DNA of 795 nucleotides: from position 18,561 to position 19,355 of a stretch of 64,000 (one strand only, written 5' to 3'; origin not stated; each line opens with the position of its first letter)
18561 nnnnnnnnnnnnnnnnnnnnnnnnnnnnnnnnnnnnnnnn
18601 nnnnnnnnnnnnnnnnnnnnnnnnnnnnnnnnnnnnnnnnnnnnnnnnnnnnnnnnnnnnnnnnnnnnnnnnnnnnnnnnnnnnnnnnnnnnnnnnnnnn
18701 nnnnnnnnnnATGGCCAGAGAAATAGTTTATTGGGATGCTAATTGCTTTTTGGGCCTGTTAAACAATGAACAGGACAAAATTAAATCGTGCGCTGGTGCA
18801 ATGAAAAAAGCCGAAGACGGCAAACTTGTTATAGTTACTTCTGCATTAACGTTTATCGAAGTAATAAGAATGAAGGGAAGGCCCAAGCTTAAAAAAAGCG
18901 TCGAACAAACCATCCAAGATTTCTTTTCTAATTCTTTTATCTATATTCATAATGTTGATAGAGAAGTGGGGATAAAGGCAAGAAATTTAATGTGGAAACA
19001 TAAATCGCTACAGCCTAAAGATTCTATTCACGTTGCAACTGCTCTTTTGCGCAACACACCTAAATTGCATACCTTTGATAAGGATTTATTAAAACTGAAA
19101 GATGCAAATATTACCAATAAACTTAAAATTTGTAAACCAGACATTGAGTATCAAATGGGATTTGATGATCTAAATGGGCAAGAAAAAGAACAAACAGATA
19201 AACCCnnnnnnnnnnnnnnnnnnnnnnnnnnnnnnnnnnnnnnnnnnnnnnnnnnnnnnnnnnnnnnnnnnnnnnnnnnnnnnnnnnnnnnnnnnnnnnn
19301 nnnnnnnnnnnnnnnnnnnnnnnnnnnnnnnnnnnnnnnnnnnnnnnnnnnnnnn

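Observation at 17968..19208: Candidate novel two-gene module: 246-aa unknown protein translationally coupled to a PIN nuclease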

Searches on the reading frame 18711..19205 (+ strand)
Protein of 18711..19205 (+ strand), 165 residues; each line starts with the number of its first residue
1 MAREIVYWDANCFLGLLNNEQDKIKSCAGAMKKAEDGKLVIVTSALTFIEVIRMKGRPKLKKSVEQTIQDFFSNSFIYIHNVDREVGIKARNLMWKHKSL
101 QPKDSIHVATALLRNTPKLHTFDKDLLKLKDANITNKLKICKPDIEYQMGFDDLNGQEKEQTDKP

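Call 3: search_protein_families(library=pfam, proteins=[window:18711-19205:+], max_evalue=1)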
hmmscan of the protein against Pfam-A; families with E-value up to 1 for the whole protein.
window:18711-19205:+ (165 aa): 2 families
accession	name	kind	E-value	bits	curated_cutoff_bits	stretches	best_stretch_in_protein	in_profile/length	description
PF01850.27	PIN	-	4.7e-14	53.5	23.6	1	7-129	2-117/120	PIN domain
PF13470.12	PIN_3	-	0.005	18.1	27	1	9-121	5-111/115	PIN domain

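Call 4: search_protein_families(library=padloc, proteins=[window:18711-19205:+], max_evalue=1)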
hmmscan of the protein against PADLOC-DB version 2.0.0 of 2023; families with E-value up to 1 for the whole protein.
window:18711-19205:+ (165 aa): 0 families

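Call 5: search_protein_families(library=ncbifam, proteins=[window:18711-19205:+], max_evalue=1)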
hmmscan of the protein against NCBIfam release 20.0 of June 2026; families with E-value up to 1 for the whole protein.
window:18711-19205:+ (165 aa): 1 family
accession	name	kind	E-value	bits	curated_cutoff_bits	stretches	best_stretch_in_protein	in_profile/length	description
TIGR00305.1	TIGR00305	equivalog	0.015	15.5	29.15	1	30-129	22-115/115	putative toxin-antitoxin system toxin component, PIN family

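Call 7: search_protein_families(library=phrogs, proteins=[window:18711-19205:+], max_evalue=1)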
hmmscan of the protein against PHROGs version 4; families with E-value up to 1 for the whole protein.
window:18711-19205:+ (165 aa): 1 family
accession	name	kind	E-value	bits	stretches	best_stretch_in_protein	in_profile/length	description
phrog_28016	-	unknown function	0.12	13.7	0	49-92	12-55/87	-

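Call 63: find_homologous_proteins(query=window:18711-19205:+, max_evalue=0.00001)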
Query window:18711-19205:+ (165 aa): 111 proteins with E <= 0.00001 among 135 candidates.
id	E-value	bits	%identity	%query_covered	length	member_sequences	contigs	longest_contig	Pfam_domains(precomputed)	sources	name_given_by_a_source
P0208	3.1e-105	367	100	100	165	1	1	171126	PF01850.28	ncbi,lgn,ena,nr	ncbi:MAG: PIN domain-containing protein [Planctomycetes bacterium]|nr:PIN domain-containing protein 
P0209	6.6e-89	314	88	97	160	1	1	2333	PF01850.28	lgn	-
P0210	3.7e-77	276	75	98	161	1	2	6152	PF01850.28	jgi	-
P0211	1.0e-75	271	72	100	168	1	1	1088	PF01850.28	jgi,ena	-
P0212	1.5e-75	271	77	95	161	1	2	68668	PF01850.28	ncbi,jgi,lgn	-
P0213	1.2e-74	268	75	98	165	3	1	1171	PF01850.28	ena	-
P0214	4.0e-72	260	70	99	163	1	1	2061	PF01850.28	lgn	-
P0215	3.8e-69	250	66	100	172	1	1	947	PF01850.28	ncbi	-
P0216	4.2e-68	246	69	98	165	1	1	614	PF01850.28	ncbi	-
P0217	3.9e-67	243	66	100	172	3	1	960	PF01850.28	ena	-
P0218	4.4e-67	243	66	100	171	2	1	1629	PF01850.28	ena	-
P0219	1.5e-65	238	67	99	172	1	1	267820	PF01850.28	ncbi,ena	-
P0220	4.8e-60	220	66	92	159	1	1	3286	PF01850.28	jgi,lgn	jgi:predicted nucleic acid-binding protein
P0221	2.2e-59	218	68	88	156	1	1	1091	PF01850.28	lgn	-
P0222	1.1e-56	209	66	92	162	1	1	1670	PF01850.28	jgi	jgi:predicted nucleic acid-binding protein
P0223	2.6e-56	208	63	92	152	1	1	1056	PF01850.28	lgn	-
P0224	1.0e-55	206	62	90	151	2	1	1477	PF01850.28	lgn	-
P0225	9.1e-55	203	62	87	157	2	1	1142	PF01850.28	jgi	-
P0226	5.1e-54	201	58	93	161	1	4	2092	PF01850.28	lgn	-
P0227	5.1e-54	201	63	90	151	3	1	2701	PF01850.28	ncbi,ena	-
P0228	6.9e-54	200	61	93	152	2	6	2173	PF01850.28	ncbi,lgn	ncbi:MAG: type II toxin-antitoxin system VapC family toxin [Nitrosopumilus sp.]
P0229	1.5e-53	199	62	90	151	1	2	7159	PF01850.28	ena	-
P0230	2.0e-53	199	58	93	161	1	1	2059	PF01850.28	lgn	-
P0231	9.6e-53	197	62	90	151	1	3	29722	PF01850.28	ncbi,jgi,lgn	-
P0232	1.4e-52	196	59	95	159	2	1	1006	PF01850.28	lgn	-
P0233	1.7e-52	196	58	92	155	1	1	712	PF01850.28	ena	-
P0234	1.9e-52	196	61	90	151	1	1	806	PF01850.28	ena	-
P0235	2.4e-52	195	57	98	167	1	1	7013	PF01850.28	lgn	-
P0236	1.1e-51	193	58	96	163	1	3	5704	PF01850.28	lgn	-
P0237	1.2e-51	193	56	98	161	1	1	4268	PF01850.28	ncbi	-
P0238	1.3e-50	190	61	87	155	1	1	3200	PF01850.28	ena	-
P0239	1.3e-49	186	55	99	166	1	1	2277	PF01850.28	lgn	-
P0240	1.4e-49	186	59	93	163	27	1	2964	PF01850.28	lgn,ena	-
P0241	2.2e-49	186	58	92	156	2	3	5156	PF01850.28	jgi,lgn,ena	jgi:hypothetical protein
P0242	4.0e-49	185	55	96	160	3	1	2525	PF01850.28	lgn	-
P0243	8.4e-49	184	59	87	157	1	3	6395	PF01850.28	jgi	jgi:predicted nucleic acid-binding protein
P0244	1.8e-48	183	54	96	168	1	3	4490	PF01850.28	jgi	jgi:predicted nucleic acid-binding protein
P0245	4.6e-48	181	55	96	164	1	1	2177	PF01850.28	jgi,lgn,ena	-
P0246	6.5e-48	181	54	98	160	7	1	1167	PF01850.28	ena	-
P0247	1.6e-47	180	56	93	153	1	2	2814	PF01850.28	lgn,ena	-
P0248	5.2e-47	178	54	95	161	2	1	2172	PF01850.28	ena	-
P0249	8.2e-47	177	53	95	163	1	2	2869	PF01850.28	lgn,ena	-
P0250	2.2e-46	176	54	94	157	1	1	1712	PF01850.28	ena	-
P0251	3.6e-46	175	53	95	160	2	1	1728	PF01850.28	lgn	-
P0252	4.1e-46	175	55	95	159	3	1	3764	PF01850.28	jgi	jgi:predicted nucleic acid-binding protein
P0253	7.2e-46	174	51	98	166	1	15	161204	PF01850.28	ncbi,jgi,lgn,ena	ncbi:MAG: type II toxin-antitoxin system VapC family toxin [Sedimentisphaerales bacterium]|jgi:predi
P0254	3.2e-45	172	55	89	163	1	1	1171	PF01850.28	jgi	jgi:predicted nucleic acid-binding protein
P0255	7.1e-45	171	54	92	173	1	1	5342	PF01850.28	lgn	-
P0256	1.8e-43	166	53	90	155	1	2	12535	PF01850.28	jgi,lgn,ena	-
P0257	3.2e-43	166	53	92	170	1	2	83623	PF01850.28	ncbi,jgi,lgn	jgi:predicted nucleic acid-binding protein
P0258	6.9e-43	165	69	65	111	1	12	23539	PF01850.28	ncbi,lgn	-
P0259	4.4e-39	152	53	87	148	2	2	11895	PF01850.28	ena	-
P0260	6.6e-39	152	50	92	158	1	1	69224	PF01850.28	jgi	jgi:predicted nucleic acid-binding protein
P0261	8.7e-39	151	55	86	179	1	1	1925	PF01850.28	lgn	-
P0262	3.2e-37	146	52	85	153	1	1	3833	PF01850.28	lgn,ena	-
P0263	9.7e-36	141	50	88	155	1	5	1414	PF01850.28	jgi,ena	-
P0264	2.3e-35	140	47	95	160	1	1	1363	PF01850.28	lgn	-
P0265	1.0e-34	138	48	90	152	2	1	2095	PF01850.28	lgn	-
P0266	1.9e-32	131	44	98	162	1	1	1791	PF01850.28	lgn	-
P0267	2.9e-32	130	46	90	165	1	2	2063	PF01850.28,PF13470.13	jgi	jgi:hypothetical protein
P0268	1.4e-31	128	45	95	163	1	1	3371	PF01850.28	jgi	jgi:predicted nucleic acid-binding protein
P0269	1.5e-31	128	47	94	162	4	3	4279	PF01850.28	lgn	-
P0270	2.3e-30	124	59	69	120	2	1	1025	PF01850.28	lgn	-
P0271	3.0e-30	123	46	88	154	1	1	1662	PF01850.28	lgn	-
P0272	7.5e-30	122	45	98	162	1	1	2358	PF01850.28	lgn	-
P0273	1.0e-29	122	44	87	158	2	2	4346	PF01850.28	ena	-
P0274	1.2e-28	118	43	94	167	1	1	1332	PF01850.28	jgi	jgi:predicted nucleic acid-binding protein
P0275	1.4e-28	118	45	93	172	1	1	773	PF01850.28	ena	-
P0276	1.5e-28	118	44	86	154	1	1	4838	PF01850.28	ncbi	-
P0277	1.6e-28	118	41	90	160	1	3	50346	PF01850.28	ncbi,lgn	-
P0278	2.2e-28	117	38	96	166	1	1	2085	PF01850.28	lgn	-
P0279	1.1e-27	115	39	95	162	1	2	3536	PF01850.28,PF13470.13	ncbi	-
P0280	3.0e-27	114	41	92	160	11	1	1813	PF01850.28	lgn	-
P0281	3.3e-27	114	46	77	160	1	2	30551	PF01850.28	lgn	-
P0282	1.3e-26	112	46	85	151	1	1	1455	PF01850.28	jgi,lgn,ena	-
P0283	1.5e-26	111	42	87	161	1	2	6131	PF01850.28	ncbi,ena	-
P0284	1.6e-26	111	41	88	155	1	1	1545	PF01850.28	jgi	jgi:predicted nucleic acid-binding protein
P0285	3.9e-26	110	42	87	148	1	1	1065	PF01850.28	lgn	-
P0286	4.1e-26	110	40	93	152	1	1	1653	PF01850.28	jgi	jgi:predicted nucleic acid-binding protein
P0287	4.4e-26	110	43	86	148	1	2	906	PF01850.28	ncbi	-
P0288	5.1e-26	110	45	83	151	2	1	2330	PF01850.28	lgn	-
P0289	1.2e-25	109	43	83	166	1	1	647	PF01850.28,PF13470.13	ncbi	-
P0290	2.0e-25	108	41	87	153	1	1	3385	PF01850.28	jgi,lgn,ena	-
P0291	3.0e-25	107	48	63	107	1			PF01850.28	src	-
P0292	3.4e-25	107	43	86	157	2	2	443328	PF01850.28,PF16289.12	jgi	-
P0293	3.6e-25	107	39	92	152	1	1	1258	PF01850.28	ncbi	-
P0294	7.7e-25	106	43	90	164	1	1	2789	PF01850.28,PF13470.13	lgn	-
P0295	1.4e-24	105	44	77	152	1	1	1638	PF01850.28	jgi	jgi:predicted nucleic acid-binding protein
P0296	7.6e-24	103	39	93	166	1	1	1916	PF01850.28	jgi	jgi:predicted nucleic acid-binding protein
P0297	5.1e-23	100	40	93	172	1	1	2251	PF01850.28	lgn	-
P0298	9.3e-23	99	43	75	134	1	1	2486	PF01850.28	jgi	jgi:predicted nucleic acid-binding protein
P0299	6.0e-22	97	39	93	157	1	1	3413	PF01850.28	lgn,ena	-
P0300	2.0e-18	85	40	76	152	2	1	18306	PF01850.28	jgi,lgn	-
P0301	2.5e-18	85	36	85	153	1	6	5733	PF01850.28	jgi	jgi:predicted nucleic acid-binding protein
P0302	5.2e-18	84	35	90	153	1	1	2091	PF01850.28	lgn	-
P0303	1.8e-17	82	36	85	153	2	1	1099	PF01850.28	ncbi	-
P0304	4.8e-17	81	41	76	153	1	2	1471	PF01850.28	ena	-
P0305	4.9e-17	81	39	76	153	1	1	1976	PF01850.28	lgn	-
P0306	8.6e-17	80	38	76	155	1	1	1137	PF01850.28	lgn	-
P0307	9.4e-17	80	39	76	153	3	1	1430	PF01850.28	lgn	-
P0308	1.1e-16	79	36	84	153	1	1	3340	PF01850.28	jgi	jgi:predicted nucleic acid-binding protein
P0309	9.5e-16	76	36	76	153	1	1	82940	PF01850.28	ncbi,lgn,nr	ncbi:MAG: type II toxin-antitoxin system VapC family toxin [Phycisphaeraceae bacterium]|nr:type II t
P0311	1.3e-15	76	36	75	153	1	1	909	PF01850.28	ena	-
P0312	1.9e-15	75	37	76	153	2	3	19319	PF01850.28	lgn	-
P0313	2.0e-15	75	36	85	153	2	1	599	PF01850.28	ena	-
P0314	3.9e-15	74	39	84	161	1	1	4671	PF01850.28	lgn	-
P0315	5.0e-15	74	35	84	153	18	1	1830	PF01850.28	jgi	jgi:predicted nucleic acid-binding protein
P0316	2.1e-14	72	35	75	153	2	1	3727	PF01850.28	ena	-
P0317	4.4e-14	71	35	84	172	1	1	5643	PF01850.28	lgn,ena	-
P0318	7.4e-14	70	35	84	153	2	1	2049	PF01850.28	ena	-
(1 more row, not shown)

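Call 65: find_encoding_contigs(protein=P0309, flank=3500, max_places=1)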
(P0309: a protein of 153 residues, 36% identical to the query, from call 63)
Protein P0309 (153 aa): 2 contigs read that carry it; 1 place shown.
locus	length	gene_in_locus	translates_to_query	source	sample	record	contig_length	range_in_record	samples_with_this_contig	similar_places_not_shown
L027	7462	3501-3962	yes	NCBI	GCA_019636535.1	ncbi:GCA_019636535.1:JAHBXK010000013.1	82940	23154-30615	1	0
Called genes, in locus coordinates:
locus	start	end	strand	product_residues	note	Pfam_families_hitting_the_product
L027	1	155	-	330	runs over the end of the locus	PF02629:CoA_binding, PF13607:Succ_CoA_lig, PF00549:Ligase_CoA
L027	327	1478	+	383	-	PF13207:AAA_17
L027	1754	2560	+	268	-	-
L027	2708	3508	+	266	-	-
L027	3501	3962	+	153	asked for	PF01850:PIN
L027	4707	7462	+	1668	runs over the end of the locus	PF02811:PHP, PF07733:DNA_pol3_alpha, PF17657:DNA_pol3_finger, PF14579:HHH_6, PF01336:tRNA_anti-codon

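Call 66: find_encoding_contigs(protein=P0292, flank=3500, max_places=1)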
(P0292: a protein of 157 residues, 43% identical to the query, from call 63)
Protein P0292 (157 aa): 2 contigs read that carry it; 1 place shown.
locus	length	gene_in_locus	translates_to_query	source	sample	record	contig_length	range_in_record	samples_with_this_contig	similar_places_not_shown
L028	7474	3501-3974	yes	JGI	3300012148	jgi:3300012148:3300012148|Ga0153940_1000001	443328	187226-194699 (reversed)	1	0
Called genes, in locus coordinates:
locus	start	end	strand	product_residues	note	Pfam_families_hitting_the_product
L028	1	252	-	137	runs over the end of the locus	PF00196:GerE, PF08281:Sigma70_r4_2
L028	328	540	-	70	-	-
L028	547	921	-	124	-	-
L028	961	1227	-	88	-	PF12728:HTH_17 (weak)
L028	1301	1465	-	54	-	-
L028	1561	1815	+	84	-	-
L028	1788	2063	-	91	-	-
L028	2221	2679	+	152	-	PF12844:HTH_19, PF13443:HTH_26 (faint), PF13560:HTH_31 (weak), PF01381:HTH_3, PF07022:Phage_CI_repr (faint), PF12844:HTH_19 (weak), PF01381:HTH_3 (weak)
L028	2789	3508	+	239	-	-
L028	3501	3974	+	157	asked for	PF01850:PIN, PF16289:PIN_12 (weak)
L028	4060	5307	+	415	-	PF00589:Phage_integrase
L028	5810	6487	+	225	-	-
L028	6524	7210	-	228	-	PF00089:Trypsin, PF13365:Trypsin_2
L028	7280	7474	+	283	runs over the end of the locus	PF04481:DUF561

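Call 67: find_encoding_contigs(protein=P0277, flank=3500, max_places=1)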
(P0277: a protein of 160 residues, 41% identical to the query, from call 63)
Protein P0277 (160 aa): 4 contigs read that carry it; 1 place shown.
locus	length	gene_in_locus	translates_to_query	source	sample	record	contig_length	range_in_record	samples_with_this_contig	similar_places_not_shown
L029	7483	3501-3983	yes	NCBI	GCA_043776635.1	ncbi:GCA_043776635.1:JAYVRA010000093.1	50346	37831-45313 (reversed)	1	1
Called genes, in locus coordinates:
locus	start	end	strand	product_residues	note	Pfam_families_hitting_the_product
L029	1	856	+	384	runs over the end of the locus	PF13458:Peripla_BP_6, PF01094:ANF_receptor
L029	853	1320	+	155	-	-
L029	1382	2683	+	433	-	PF00206:Lyase_1, PF10397:ADSL_C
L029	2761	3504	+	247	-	-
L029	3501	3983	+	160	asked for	PF01850:PIN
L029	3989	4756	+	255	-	PF00106:adh_short, PF23441:SDR (weak), PF08659:KR, PF13561:adh_short_C2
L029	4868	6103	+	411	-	PF05762:VWA_CoxE, PF13519:VWA_2 (weak)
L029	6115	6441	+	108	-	PF02625:XdhC_CoxI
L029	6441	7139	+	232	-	PF13478:XdhC_C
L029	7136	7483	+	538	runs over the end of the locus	PF00994:MoCF_biosynth (faint), PF12804:NTP_transf_3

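Call 82: search_solved_structures(query=A5, max_evalue=0.01, show_alignments=1)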
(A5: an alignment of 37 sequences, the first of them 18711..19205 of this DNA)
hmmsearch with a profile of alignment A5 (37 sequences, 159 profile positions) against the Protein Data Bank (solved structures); distinct sequences matched with E-value up to 0.01: 1.
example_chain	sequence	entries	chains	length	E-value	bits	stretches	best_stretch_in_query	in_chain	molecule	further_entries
7by2_B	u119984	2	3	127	0.003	20.7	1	44-118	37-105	Ribonuclease VapC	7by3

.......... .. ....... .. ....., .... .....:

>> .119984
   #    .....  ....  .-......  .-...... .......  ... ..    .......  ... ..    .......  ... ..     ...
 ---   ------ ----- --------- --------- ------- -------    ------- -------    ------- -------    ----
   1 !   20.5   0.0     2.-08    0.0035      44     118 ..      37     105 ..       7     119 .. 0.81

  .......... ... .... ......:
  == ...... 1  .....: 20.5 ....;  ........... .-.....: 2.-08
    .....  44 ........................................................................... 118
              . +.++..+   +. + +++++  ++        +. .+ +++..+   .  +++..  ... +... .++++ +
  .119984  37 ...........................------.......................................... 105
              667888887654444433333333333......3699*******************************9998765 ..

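Call 101: find_encoding_contigs(protein=P0300, flank=3000, max_places=1)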
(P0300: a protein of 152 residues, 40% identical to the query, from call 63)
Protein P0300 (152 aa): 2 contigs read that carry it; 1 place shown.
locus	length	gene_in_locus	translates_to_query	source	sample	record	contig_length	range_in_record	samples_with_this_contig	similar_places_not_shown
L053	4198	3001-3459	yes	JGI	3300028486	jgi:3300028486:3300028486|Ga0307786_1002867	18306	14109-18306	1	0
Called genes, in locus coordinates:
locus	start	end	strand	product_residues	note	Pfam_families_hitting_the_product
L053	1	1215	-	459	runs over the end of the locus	PF01474:DAHP_synth_2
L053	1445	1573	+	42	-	-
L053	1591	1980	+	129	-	-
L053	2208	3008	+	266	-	-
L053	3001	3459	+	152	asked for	PF01850:PIN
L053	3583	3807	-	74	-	-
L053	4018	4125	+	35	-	-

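Call 102: find_encoding_contigs(protein=P0312, flank=3000, max_places=1)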
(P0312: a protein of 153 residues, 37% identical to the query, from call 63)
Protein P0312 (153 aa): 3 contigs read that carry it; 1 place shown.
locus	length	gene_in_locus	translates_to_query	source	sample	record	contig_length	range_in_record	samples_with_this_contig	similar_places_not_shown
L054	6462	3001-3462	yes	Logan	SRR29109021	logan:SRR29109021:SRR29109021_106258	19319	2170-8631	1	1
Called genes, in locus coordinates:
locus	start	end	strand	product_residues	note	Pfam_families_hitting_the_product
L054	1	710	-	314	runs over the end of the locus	-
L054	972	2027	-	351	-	PF01073:3Beta_HSD (faint), PF01370:Epimerase, PF02719:Polysacc_synt_2, PF04321:RmlD_sub_bind, PF16363:GDP_Man_Dehyd, PF07993:NAD_binding_4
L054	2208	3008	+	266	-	-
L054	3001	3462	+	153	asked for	PF01850:PIN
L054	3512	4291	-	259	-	PF08003:Methyltransf_9 (weak), PF13489:Methyltransf_23, PF08241:Methyltransf_11 (weak), PF08242:Methyltransf_12, PF13649:Methyltransf_25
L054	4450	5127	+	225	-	PF05050:Methyltransf_21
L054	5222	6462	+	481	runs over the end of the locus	-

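Call 103: find_encoding_contigs(protein=P0281, flank=3000, max_places=1)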
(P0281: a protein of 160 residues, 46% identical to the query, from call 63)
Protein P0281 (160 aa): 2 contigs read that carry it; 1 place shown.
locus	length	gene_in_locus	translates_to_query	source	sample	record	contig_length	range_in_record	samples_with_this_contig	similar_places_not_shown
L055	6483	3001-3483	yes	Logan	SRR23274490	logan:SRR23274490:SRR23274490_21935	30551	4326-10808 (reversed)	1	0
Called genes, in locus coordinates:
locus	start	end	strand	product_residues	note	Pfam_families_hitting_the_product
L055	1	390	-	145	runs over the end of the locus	-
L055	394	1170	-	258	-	-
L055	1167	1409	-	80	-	-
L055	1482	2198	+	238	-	PF01381:HTH_3 (weak), PF00717:Peptidase_S24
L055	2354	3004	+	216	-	-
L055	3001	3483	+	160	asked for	PF01850:PIN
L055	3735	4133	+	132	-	-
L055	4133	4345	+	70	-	-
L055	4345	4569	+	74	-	-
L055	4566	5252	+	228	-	-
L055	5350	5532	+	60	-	-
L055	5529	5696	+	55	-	-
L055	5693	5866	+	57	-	-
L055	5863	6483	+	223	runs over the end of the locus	PF04098:Rad52_Rad22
